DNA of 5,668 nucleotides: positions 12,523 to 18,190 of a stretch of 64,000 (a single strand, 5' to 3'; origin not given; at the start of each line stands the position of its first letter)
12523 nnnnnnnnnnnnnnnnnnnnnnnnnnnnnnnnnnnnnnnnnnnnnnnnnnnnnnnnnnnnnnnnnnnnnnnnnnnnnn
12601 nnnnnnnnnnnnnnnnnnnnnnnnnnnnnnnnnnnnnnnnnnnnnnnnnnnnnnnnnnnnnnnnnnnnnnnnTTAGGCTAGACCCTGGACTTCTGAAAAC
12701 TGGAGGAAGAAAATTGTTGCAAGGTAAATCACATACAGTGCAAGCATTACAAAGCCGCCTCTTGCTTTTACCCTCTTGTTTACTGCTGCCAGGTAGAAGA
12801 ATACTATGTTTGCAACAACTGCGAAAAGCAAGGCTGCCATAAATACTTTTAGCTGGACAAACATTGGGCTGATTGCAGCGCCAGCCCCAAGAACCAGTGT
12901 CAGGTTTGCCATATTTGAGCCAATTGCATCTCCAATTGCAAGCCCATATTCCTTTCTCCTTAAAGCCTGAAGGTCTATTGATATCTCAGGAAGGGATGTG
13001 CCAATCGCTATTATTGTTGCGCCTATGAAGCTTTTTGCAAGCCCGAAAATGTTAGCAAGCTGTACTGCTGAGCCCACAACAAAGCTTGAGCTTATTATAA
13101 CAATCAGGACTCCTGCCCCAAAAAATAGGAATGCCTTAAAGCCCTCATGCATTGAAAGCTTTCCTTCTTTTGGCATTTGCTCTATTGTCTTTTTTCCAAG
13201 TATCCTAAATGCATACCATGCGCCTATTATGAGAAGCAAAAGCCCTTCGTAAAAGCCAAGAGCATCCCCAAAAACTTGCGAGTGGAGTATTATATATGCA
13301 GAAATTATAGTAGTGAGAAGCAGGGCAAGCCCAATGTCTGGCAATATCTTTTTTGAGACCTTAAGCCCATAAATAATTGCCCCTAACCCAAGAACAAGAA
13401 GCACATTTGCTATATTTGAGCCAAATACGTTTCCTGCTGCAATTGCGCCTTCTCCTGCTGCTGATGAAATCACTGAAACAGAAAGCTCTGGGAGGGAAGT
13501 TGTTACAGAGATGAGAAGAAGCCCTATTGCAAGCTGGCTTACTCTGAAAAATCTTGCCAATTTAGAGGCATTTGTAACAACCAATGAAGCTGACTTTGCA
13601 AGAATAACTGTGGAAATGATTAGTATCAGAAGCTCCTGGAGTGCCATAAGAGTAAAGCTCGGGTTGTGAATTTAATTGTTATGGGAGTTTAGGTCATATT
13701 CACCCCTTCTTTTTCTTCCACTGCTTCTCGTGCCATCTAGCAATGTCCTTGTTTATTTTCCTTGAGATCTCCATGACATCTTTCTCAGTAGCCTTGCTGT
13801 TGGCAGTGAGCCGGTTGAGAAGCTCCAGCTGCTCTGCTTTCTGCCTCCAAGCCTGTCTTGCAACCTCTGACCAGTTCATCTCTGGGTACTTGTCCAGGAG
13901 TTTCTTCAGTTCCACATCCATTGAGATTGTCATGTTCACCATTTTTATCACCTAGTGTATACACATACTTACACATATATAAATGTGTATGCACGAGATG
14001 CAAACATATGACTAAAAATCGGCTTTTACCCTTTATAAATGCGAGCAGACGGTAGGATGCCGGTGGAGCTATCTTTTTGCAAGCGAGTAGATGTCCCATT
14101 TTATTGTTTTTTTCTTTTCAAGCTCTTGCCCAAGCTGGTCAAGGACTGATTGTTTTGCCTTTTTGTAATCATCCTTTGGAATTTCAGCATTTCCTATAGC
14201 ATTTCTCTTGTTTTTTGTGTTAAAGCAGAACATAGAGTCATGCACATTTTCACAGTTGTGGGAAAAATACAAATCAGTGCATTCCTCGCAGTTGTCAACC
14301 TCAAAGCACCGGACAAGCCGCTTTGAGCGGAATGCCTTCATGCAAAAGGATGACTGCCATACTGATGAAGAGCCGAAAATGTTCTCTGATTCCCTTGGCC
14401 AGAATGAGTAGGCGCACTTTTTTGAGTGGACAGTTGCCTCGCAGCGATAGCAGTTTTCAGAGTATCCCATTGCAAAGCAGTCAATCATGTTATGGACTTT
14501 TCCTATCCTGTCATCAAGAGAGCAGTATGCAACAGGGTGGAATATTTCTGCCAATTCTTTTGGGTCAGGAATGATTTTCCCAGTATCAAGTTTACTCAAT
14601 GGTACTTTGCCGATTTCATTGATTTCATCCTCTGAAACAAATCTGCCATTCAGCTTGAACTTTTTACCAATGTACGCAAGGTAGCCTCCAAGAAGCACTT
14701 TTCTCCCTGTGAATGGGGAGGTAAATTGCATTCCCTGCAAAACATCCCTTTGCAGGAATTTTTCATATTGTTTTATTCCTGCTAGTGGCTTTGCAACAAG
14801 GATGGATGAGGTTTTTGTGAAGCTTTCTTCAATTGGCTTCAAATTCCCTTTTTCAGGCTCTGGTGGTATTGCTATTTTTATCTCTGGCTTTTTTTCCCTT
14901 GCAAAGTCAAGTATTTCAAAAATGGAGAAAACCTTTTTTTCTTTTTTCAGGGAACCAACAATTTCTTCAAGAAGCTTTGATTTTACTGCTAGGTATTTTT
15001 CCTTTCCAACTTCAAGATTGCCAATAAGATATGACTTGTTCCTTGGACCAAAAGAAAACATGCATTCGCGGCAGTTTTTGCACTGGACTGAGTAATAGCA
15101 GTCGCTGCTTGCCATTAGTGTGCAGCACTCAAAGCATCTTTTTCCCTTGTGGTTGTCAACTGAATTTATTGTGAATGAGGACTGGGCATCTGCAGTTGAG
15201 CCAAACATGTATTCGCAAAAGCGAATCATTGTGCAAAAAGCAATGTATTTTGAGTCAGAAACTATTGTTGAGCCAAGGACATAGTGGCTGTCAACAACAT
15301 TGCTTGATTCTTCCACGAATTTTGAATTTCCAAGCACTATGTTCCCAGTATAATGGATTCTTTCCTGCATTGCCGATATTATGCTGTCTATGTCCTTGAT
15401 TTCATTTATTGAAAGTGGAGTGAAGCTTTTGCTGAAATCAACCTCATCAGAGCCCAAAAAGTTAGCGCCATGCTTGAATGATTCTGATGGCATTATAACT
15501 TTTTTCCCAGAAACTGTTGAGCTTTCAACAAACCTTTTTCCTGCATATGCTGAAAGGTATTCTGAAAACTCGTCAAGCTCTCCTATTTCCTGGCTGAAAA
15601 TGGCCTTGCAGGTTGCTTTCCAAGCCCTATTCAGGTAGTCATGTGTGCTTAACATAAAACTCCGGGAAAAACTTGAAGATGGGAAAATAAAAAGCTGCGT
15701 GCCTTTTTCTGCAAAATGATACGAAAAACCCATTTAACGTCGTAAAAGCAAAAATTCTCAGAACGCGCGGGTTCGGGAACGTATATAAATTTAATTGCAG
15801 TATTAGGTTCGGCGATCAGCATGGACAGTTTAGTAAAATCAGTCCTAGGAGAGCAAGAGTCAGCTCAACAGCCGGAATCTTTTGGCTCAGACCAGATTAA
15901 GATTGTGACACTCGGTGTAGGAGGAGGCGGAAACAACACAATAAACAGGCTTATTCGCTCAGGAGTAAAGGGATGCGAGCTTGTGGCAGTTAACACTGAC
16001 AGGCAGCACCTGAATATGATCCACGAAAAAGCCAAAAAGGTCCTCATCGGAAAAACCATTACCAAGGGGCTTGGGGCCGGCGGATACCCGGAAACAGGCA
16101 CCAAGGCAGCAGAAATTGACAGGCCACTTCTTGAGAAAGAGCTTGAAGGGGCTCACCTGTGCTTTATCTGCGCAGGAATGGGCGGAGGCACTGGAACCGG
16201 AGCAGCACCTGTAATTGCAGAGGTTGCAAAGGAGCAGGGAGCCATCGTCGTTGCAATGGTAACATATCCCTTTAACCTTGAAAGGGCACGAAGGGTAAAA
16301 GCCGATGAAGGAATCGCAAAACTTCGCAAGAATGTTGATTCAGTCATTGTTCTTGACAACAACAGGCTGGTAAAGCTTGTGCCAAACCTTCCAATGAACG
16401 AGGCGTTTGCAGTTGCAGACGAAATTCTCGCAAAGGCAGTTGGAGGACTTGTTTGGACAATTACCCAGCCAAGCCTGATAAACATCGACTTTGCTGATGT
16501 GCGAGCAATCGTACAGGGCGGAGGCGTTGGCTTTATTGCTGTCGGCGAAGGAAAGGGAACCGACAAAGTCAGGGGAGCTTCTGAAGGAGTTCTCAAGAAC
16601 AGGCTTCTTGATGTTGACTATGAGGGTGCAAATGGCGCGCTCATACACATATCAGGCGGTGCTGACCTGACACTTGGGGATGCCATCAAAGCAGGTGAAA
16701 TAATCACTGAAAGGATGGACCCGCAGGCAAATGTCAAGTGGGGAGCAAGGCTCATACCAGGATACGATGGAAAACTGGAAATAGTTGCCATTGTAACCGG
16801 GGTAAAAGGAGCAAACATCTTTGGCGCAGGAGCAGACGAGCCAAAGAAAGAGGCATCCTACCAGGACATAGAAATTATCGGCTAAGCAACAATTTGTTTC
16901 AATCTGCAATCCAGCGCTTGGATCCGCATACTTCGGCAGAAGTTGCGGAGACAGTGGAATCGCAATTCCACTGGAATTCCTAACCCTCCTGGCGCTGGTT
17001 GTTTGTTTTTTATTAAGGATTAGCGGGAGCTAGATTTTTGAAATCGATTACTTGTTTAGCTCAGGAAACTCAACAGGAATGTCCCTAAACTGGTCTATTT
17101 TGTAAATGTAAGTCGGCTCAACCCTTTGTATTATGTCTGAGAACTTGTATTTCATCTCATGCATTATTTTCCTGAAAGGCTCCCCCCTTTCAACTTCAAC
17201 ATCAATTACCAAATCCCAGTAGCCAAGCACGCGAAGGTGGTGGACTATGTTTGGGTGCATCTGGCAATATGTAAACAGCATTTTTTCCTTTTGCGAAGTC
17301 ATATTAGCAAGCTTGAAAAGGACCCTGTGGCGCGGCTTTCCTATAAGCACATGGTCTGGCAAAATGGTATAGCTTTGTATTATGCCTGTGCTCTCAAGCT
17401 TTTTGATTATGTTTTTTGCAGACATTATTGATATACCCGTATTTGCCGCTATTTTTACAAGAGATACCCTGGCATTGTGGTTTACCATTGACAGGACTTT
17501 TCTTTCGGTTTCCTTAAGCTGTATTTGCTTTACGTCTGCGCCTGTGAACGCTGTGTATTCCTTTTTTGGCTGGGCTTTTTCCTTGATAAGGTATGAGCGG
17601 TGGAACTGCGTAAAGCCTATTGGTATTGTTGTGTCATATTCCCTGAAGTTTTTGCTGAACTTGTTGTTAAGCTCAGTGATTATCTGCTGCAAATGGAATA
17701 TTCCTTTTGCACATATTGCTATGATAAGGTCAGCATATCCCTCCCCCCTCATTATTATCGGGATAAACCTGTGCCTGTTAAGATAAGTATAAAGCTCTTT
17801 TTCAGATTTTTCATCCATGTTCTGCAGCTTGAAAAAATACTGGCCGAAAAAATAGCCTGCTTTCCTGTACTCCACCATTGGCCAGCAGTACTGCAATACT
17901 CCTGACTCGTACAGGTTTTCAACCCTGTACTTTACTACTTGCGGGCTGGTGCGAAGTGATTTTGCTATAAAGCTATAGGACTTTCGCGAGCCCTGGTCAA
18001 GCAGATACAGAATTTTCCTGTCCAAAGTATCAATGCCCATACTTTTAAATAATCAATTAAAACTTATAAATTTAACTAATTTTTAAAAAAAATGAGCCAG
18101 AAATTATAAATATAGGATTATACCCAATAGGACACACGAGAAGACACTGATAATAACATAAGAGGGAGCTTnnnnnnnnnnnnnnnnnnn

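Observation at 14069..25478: Three paralogous ~530-aa Cys-rich two-module proteins bracket two ftsZ paralogs, and one copy is split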

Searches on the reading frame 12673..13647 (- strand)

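Call 31: search_protein_families(library=pfam, proteins=[window:12673-13647:-], max_evalue=0.001)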
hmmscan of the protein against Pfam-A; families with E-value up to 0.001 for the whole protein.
window:12673-13647:- (324 aa): 1 family
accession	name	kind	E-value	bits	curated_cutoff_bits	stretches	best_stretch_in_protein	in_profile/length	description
PF01699.29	Na_Ca_ex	-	7e-50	169.3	24.9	2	172-313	2-150/151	Sodium/calcium exchanger protein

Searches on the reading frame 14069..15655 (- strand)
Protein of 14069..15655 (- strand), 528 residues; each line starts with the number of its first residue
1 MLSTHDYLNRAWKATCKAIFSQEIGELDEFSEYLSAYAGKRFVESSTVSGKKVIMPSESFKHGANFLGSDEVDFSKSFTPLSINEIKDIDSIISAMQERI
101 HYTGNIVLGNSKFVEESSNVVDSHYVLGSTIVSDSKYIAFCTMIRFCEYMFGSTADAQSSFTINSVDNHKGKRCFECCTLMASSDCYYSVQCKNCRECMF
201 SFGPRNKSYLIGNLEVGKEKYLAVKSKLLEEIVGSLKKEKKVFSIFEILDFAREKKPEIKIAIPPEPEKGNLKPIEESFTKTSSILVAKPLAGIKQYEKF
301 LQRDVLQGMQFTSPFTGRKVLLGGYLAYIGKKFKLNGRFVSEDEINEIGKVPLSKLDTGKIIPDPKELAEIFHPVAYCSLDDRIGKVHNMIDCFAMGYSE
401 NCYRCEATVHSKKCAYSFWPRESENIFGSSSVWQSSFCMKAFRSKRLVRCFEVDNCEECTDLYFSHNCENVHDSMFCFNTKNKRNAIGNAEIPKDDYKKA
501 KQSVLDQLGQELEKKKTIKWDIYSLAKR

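Call 3: search_protein_families(library=pfam, proteins=[window:14069-15655:-], max_evalue=1)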
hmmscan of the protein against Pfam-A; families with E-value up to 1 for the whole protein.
window:14069-15655:- (528 aa): 0 families

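Call 9: search_protein_families(library=ncbifam, proteins=[window:14069-15655:-], max_evalue=1)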
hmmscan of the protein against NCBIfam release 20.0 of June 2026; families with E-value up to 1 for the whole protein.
window:14069-15655:- (528 aa): 0 families

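Call 34: search_protein_families(library=padloc, proteins=[window:14069-15655:-], max_evalue=1)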
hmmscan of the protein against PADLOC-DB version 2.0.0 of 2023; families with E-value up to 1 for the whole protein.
window:14069-15655:- (528 aa): 0 families

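Call 35: search_protein_families(library=phrogs, proteins=[window:14069-15655:-], max_evalue=1)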
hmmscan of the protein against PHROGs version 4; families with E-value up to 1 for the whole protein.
window:14069-15655:- (528 aa): 3 families
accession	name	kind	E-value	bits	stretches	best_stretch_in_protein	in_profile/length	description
phrog_15341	-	unknown function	0.0027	18.2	1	388-489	158-256/276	-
phrog_32710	-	unknown function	0.22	12.4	1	367-401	23-57/57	-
phrog_37420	-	unknown function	0.43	11.6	0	81-125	23-71/82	-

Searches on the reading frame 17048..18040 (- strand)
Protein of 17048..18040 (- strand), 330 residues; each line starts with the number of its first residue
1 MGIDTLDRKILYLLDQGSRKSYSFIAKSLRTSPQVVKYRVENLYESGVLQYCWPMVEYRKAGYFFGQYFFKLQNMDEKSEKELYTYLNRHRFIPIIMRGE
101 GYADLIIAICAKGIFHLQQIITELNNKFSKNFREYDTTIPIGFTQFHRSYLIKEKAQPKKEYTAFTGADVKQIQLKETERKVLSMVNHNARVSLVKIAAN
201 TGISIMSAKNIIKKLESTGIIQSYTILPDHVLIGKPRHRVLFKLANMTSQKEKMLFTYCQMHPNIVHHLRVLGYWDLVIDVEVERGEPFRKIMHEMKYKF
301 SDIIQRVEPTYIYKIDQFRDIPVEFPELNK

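Call 31: search_protein_families(library=pfam, proteins=[window:17048-18040:-], max_evalue=0.001)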
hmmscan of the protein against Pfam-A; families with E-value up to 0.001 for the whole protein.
window:17048-18040:- (330 aa): 4 families
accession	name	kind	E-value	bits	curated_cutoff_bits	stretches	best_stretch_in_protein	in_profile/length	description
PF13412.12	HTH_24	-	2.5e-16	59.4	21.9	2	176-222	2-48/48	Winged helix-turn-helix DNA-binding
PF13404.12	HTH_AsnC-type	-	1.3e-10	41.3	27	1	3-43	1-41/42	AsnC-type helix-turn-helix domain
PF01047.28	MarR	-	1e-05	25.8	24.6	0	177-224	3-50/59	MarR family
PF08279.18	HTH_11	-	0.0004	20.6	25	0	180-221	3-46/55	HTH domain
